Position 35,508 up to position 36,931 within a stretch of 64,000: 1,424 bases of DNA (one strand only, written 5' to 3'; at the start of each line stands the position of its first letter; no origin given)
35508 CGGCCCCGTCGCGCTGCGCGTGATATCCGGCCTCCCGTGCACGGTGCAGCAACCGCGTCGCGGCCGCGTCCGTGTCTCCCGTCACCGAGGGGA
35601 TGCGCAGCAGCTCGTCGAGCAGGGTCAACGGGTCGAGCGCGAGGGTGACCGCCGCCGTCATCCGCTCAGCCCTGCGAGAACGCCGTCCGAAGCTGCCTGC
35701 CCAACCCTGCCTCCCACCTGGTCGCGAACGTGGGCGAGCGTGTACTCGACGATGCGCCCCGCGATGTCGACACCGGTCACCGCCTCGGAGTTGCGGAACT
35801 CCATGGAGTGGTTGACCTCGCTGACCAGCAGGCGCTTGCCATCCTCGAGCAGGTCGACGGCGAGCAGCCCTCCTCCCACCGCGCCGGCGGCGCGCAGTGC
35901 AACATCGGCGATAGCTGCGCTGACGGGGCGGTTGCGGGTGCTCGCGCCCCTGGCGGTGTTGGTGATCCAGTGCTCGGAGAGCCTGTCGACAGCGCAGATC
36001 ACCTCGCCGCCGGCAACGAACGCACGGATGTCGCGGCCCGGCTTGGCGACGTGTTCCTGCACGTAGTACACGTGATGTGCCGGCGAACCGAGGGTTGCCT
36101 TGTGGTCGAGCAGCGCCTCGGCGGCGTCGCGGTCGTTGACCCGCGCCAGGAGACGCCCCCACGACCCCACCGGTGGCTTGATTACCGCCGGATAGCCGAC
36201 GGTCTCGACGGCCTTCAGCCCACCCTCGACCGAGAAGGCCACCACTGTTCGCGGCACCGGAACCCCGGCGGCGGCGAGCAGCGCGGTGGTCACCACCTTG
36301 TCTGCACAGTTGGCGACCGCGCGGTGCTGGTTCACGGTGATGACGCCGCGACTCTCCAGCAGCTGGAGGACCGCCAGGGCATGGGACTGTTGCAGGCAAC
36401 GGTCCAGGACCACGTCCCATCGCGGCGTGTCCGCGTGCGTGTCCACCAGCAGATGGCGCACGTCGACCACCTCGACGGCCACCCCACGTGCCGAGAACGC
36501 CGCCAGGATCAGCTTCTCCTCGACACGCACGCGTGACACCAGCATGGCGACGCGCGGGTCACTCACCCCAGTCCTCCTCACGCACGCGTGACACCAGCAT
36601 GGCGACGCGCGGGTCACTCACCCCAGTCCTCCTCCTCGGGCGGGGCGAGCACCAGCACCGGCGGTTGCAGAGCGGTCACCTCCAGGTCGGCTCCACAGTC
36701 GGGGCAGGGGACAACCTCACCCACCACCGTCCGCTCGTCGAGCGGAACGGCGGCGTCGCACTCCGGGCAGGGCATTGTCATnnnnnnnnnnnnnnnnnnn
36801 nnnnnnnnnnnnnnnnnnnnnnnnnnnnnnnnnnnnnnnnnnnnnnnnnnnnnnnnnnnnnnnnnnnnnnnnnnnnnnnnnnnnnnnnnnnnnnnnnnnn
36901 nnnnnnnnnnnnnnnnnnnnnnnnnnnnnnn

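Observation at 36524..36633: Perfect 55-bp tandem duplication at the lysW-lysX junction creates a mini-ORF encoding MLVSRVR fused to the LysW C-terminal tail EEDWGE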

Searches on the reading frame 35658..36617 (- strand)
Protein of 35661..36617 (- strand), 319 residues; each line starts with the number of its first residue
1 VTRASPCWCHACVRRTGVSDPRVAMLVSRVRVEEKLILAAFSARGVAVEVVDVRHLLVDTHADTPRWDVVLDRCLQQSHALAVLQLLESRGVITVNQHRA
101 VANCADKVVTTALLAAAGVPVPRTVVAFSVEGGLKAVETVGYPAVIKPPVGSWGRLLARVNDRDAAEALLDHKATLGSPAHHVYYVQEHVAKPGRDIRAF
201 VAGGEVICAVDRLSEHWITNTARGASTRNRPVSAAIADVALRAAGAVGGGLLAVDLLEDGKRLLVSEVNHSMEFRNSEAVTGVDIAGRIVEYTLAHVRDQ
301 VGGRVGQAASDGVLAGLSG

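Call 5: search_protein_families(library=ncbifam, proteins=[window:35658-36545:-])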
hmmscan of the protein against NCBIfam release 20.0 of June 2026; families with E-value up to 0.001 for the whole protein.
window:35658-36545:- (295 aa): 23 families
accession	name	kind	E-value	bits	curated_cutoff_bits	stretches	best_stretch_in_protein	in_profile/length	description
TIGR02144.1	LysX_arch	equivalog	1.8e-91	306.2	275.6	1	2-274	4-280/281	lysine biosynthesis protein LysX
TIGR00768.1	rimK_fam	subfamily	1.4e-79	267.3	143.4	1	1-268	4-275/276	RimK family alpha-L-glutamate ligase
NF040720.1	MptN_Meth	equivalog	2.1e-41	141.9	350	1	52-268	71-289/291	tetrahydromethanopterin:alpha-L-glutamate ligase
NF007764.0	PRK10446.1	equivalog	4.1e-24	85.4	331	1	41-277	56-294/300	30S ribosomal protein S6--L-glutamate ligase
TIGR04356.1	grasp_GAK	hypoth_equivalog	4.4e-21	75.2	300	1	56-272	73-286/287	GAK system ATP-grasp enzyme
TIGR04443.1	F420_CofF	equivalog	8.8e-17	61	300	1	57-251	67-261/283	coenzyme gamma-F420-2:alpha-L-glutamate ligase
TIGR02068.2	cya_phycin_syn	equivalog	1.6e-11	43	850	1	74-196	205-322/862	cyanophycin synthetase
NF010623.0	PRK14016.1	subfamily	2.3e-10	39.3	877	1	78-196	210-323/871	cyanophycin synthetase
NF002563.0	PRK02186.1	subfamily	3.4e-07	28.9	625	1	73-166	98-188/890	argininosuccinate lyase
NF038074.1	fam_STM4014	hypoth_equivalog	5.6e-07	29.2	175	1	37-104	70-138/349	STM4014 family protein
NF009402.0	PRK12767.1-1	equivalog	6.3e-07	28.5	218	1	69-150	102-181/329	carbamoyl phosphate synthase-like protein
NF009405.0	PRK12767.1-4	equivalog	5.2e-06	25.7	390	1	67-245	96-263/320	carbamoyl phosphate synthase-like protein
NF009404.0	PRK12767.1-3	equivalog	5.4e-06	25.5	316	1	63-140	91-169/344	carbamoyl phosphate synthase-like protein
NF005525.0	PRK07178.1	equivalog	8.7e-06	24.6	768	1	63-262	94-307/471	acetyl-CoA carboxylase biotin carboxylase subunit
TIGR03103.1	trio_acet_GNAT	equivalog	2.3e-05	23.1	569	1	75-191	290-400/547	N-acetylglutaminylglutamine synthetase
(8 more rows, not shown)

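Call 7: find_encoding_contigs(protein=window:35658-36545:-, flank=3000, max_places=10)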
Protein window:35658-36545:- (295 aa): no gene with exactly this product is on record in the collection.

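Call 10: find_encoding_contigs(protein=window:35661-36617:-, flank=3000, max_places=10)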
Protein seq(319 aa) (319 aa): no gene with exactly this product is on record in the collection.

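Call 11: find_encoding_contigs(protein=window:35658-36551:-, flank=3000, max_places=10)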
Protein window:35658-36551:- (297 aa): 2 contigs read that carry it; 2 places shown.
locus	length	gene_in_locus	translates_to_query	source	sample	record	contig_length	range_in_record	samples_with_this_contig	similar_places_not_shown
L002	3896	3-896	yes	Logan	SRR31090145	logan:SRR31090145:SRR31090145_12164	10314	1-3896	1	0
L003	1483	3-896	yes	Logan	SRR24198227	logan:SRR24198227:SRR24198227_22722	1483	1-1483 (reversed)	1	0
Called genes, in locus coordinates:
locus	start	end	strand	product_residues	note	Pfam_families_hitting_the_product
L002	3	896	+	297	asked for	?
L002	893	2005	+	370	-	PF04389:Peptidase_M28 (weak), PF01546:Peptidase_M20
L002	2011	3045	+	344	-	PF01118:Semialdhyde_dh, PF22698:Semialdhyde_dhC_1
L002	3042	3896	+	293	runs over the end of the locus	PF00696:AA_kinase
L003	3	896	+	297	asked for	?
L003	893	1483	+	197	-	?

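Call 16: find_related_loci(query=window:35658-36545:-, collection=genome_contigs, flank=2500)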
Query window:35658-36545:- (295 aa) in genome_contigs; peptide patterns used: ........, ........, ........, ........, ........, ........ (x = any residue, [..] = any of these).
600 stretches matched a pattern (row limit reached: there are more); 423 encode a relative of the query (tblastn E <= 1e-3); the best 80 are kept; 80 distinct loci.
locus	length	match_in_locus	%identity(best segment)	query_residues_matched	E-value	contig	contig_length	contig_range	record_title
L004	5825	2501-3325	80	1-275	4e-144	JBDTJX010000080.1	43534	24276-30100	MAG: Candidatus Dormibacter sp. isolate cluster2_bin.63 k127_3226055, whole genome shotgun sequence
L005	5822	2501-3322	77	1-274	1e-137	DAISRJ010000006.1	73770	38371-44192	MAG TPA_asm: Candidatus Dormiibacterota bacterium isolate CTOTU10828 NODE_15_length_73770_cov_7.380547, whole genome sho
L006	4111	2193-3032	81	1-280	7e-140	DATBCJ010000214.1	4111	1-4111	MAG TPA_asm: Candidatus Dormiibacterota bacterium isolate SMAG_U5782 k141_1477021, whole genome shotgun sequence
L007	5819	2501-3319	75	1-273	2e-123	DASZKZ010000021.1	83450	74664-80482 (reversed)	MAG TPA_asm: Candidatus Dormiibacterota bacterium isolate SMAG_U5851 k141_1665066, whole genome shotgun sequence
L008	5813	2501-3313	70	1-271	4e-123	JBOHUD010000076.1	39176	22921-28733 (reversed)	MAG: Candidatus Dormibacteria bacterium isolate TC-B3_metabat2.bin.14 k127_318972, whole genome shotgun sequence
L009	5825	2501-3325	59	1-279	1e-101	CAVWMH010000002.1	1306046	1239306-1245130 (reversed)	MAG: Candidatus Dormibacteraeota bacterium isolate MFD09286.bin.3.221 genome assembly, contig: contig_18977, whole genom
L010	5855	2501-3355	59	1-288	1e-100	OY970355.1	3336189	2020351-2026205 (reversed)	MAG: Candidatus Dormibacteraeota bacterium isolate MFD10064.bin.c.1 genome assembly, chromosome: 1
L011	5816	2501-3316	59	1-270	8e-100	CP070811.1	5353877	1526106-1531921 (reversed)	MAG: Anaerolineales bacterium isolate bin12 chromosome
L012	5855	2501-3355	57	1-288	1e-98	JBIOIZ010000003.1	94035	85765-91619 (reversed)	MAG: Candidatus Dormibacteria bacterium isolate GcC5-3 k141_243371_length_94035_cov_61.4739, whole genome shotgun sequen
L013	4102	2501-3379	53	1-294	1e-97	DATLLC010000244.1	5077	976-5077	MAG TPA_asm: Vicinamibacterales bacterium isolate SMAG_U13738 k141_1230282, whole genome shotgun sequence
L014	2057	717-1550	58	1-275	6e-102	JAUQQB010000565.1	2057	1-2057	MAG: Chloroflexota bacterium isolate JZ-3.bins.34.201901 NODE_55670_length_2057_cov_3.374093, whole genome shotgun seque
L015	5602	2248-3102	55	1-282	5e-97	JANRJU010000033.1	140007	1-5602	MAG: Planctomycetota bacterium isolate bins.190 k141_1312871, whole genome shotgun sequence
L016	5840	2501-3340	55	1-275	2e-96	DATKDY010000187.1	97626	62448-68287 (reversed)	MAG TPA_asm: Vicinamibacterales bacterium isolate SMAG_U14485 k141_598646, whole genome shotgun sequence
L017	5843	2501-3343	56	1-278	1e-96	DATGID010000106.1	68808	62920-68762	MAG TPA_asm: Ktedonobacterales bacterium isolate SMAG_U9798 k141_790215, whole genome shotgun sequence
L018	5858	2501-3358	55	1-282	8e-97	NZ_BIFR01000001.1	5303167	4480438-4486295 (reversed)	Tengunoibacter tsumagoiensis strain Uno3 sequence1, whole genome shotgun sequence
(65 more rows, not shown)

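Call 18: find_encoding_contigs(protein=window:35661-36566:-, flank=3000, max_places=10)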
Protein seq(302 aa) (302 aa): no gene with exactly this product is on record in the collection.

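Call 25: search_solved_structures(query=window:35661-36566:-, show_alignments=2)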
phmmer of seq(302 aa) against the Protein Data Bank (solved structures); distinct sequences matched with E-value up to 0.001: 22.
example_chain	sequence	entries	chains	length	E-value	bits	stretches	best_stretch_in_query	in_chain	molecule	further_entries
3vpd_A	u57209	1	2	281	4.1e-74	252.7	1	6-276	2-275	Ribosomal protein S6 modification protein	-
1uc8_A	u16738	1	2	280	1.6e-66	227.8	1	6-276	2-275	lysine biosynthesis enzyme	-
1uc9_A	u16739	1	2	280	3.1e-65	223.5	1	6-276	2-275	lysine biosynthesis enzyme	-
5k2m_A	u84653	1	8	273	1.8e-61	211.2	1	50-277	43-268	RimK-related lysine biosynthesis protein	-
3vpb_A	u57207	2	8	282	1.2e-45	159.3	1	5-276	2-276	Putative acetylornithine deacetylase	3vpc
5i47_A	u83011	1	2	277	1e-26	97.2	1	4-277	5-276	RimK domain protein ATP-grasp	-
5zct_A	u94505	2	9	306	2.1e-22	83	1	48-282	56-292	Ribosomal protein S6--L-glutamate ligase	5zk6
4iwx_A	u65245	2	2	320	2.4e-22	82.8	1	48-281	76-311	Ribosomal protein S6 modification protein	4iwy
7qyr_A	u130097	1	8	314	4e-21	78.8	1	62-276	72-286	Probable alpha-L-glutamate ligase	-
7qys_A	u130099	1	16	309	4.2e-19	72.2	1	62-276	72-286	Probable alpha-L-glutamate ligase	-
7lgm_A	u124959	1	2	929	2.3e-09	40.2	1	78-202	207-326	Cyanophycin synthase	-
7ta5_A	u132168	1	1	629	1.3e-08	37.7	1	95-200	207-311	Glutathione synthase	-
7drm_A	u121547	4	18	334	2.2e-08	37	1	64-279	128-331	ATP-grasp domain-containing protein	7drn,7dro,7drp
7lgn_A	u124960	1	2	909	2.6e-08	36.8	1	77-200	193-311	Cyanophycin synthase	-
7wac_A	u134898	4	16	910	1.3e-07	34.5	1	86-203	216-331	Cyanophycin synthase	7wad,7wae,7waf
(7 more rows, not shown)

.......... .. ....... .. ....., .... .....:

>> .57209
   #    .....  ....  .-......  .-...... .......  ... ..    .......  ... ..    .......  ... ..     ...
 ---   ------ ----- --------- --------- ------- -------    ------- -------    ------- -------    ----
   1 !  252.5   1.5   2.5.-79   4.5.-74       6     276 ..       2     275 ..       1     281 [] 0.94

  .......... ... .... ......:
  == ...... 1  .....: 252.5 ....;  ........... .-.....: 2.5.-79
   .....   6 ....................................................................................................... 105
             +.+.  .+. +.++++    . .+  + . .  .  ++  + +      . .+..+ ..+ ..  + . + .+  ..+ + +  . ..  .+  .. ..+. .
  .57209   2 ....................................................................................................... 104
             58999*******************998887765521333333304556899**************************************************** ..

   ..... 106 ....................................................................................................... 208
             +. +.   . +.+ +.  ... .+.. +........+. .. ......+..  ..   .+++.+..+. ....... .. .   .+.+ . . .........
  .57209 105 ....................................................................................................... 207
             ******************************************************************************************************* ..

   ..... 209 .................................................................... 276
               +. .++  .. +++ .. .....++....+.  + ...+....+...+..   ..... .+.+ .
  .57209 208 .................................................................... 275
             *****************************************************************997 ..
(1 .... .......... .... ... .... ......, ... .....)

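Call 40: list_cluster_members(proteins=[window:35658-36551:-, window:36614-36781:-])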
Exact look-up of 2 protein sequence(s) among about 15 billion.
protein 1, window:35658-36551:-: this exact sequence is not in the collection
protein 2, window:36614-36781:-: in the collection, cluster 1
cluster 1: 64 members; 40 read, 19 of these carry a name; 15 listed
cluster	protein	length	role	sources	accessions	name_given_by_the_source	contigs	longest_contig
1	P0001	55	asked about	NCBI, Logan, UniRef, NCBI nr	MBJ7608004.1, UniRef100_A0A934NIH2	MAG: lysine biosynthesis protein LysW [Candidatus Dormibacteraeota bacterium] | Lysine biosynthesis protein LysW n=1 Tax=Candidatus Amunia macphersoniae TaxID=3127014 ... | lysine biosynthesis protein LysW [Candidatus Dormibacteraeota bacterium]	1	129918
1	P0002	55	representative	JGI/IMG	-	alpha-aminoadipate carrier protein LysW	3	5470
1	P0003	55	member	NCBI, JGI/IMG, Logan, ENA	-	alpha-aminoadipate carrier protein LysW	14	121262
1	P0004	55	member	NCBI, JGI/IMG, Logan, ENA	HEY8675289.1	MAG TPA: lysine biosynthesis protein LysW [Candidatus Dormibacteraeota bacterium] | alpha-aminoadipate/glutamate carrier protein LysW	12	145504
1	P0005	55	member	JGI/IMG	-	alpha-aminoadipate carrier protein LysW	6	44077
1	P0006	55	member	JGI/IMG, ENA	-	alpha-aminoadipate carrier protein LysW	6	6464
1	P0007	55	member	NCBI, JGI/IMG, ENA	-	alpha-aminoadipate/glutamate carrier protein LysW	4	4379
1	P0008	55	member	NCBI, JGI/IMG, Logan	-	alpha-aminoadipate/glutamate carrier protein LysW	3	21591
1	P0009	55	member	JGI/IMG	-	alpha-aminoadipate/glutamate carrier protein LysW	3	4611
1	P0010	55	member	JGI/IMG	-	alpha-aminoadipate carrier protein LysW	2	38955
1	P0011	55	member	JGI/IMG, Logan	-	alpha-aminoadipate carrier protein LysW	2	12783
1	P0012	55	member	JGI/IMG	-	alpha-aminoadipate/glutamate carrier protein LysW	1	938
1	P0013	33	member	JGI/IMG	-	alpha-aminoadipate carrier protein LysW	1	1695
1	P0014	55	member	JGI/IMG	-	alpha-aminoadipate/glutamate carrier protein LysW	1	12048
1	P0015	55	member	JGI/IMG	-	alpha-aminoadipate/glutamate carrier protein LysW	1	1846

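Call 46: find_homologous_proteins(query=window:35661-36566:-, max_evalue=1e-100)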
Query seq(302 aa) (302 aa): 86 proteins with E <= 1e-100 among 8000 candidates.
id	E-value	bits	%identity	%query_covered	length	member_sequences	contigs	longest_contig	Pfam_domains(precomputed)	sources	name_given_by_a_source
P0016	4.0e-173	592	97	96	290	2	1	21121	PF22626.4,PF08443.17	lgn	-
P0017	1.7e-145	502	79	95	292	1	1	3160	PF22626.4,PF13549.12,PF02222.28,PF08443.17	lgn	-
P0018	1.5e-144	499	82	92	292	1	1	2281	PF22626.4,PF08443.17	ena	-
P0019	1.2e-142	492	80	95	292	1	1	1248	PF22626.4,PF13549.12,PF02786.23,PF02222.28,PF08443.17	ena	-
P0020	4.6e-142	490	80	95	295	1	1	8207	PF22626.4,PF02786.23,PF02222.28,PF08443.17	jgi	jgi:[lysine-biosynthesis-protein LysW]---L-2-aminoadipate ligase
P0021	1.0e-141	489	82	93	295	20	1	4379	PF22626.4,PF02222.28,PF08443.17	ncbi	-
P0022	1.2e-141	489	80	93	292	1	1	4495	PF22626.4,PF08443.17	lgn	-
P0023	7.4e-141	486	79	92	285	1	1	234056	PF22626.4,PF13549.12,PF02222.28,PF08443.17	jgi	jgi:[lysine-biosynthesis-protein LysW]--L-2-aminoadipate ligase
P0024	1.3e-140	486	82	92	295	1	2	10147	PF22626.4,PF02786.23,PF08443.17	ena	-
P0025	3.3e-140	484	79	95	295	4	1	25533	PF22626.4,PF02786.23,PF02222.28,PF08443.17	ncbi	ncbi:MAG: lysine biosynthesis protein LysX [Candidatus Dormibacteria bacterium]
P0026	2.2e-139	482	81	93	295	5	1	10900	PF22626.4,PF02222.28,PF08443.17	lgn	-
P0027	1.1e-138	479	81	93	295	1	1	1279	PF22626.4,PF02222.28,PF08443.17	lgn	-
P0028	4.0e-138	477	80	93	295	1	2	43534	PF22626.4,PF02222.28,PF08443.17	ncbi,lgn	ncbi:MAG: lysine biosynthesis protein LysX [Candidatus Dormibacter sp.]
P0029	7.5e-138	477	80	91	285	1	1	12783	PF22626.4,PF08443.17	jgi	jgi:[lysine-biosynthesis-protein LysW]--L-2-aminoadipate ligase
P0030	1.0e-137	476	77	95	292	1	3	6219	PF22626.4,PF08443.17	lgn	-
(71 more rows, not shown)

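Call 47: find_encoding_contigs(protein=P0016, flank=4000, max_places=10)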
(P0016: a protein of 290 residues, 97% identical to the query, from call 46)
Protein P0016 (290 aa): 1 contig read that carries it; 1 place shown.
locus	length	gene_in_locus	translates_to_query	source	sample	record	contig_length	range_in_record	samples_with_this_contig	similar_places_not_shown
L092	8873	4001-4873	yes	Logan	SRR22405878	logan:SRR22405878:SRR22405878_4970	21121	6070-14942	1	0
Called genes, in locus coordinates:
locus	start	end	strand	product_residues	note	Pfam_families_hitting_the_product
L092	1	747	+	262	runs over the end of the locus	PF00127:Copper-bind (faint)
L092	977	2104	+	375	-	PF00682:HMGL-like, PF22617:HCS_D2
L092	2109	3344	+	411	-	PF00330:Aconitase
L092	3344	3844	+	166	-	PF00694:Aconitase_C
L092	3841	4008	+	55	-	PF21344:Zn_ribbon_LysW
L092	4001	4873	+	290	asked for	PF22626:LysX_preATP_grasp, PF08443:RimK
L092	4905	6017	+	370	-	PF04389:Peptidase_M28 (weak), PF01546:Peptidase_M20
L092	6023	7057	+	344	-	PF01118:Semialdhyde_dh, PF22698:Semialdhyde_dhC_1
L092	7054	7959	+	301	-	PF00696:AA_kinase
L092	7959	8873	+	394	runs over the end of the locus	PF00202:Aminotran_3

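Call 48: list_cluster_members(proteins=[P0016])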
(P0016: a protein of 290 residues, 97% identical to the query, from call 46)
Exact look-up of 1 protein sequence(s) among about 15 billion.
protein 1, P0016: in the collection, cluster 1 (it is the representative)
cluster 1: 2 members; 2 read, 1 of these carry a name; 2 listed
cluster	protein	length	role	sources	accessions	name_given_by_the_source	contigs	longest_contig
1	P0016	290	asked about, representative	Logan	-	-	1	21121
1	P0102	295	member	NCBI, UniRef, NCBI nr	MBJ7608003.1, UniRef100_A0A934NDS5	MAG: lysine biosynthesis protein LysX [Candidatus Dormibacteraeota bacterium] | Lysine biosynthesis protein LysX n=1 Tax=Candidatus Amunia macphersoniae TaxID=3127014 ... | lysine biosynthesis protein LysX [Candidatus Dormibacteraeota bacterium]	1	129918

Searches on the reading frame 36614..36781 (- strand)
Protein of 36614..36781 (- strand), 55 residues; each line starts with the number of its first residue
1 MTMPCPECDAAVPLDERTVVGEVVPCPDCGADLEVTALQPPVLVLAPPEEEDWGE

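Call 5: search_protein_families(library=ncbifam, proteins=[window:36614-36781:-])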
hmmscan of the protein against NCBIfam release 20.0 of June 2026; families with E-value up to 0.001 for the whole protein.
window:36614-36781:- (55 aa): 2 families
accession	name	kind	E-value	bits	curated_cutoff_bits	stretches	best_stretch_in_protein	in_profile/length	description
TIGR01206.1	lysW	equivalog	8.4e-15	54.4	53.2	1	1-55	1-54/54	lysine biosynthesis protein LysW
NF041070.1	carrier_LysW_Arch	domain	2.4e-14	53.1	75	1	1-55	1-57/57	alpha-aminoadipate/glutamate carrier protein LysW/ArgW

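Call 8: find_encoding_contigs(protein=window:36614-36781:-, flank=3000, max_places=10)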
Protein window:36614-36781:- (55 aa): 1 contig read that carries it; 1 place shown.
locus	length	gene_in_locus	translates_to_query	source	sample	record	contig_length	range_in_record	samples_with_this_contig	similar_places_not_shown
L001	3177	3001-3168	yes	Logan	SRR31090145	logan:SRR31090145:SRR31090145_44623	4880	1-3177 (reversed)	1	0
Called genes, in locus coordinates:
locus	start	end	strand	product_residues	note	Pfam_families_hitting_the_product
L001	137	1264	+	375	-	PF00682:HMGL-like, PF22617:HCS_D2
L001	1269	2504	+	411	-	PF00330:Aconitase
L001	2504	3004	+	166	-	PF00694:Aconitase_C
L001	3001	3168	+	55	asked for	PF21344:Zn_ribbon_LysW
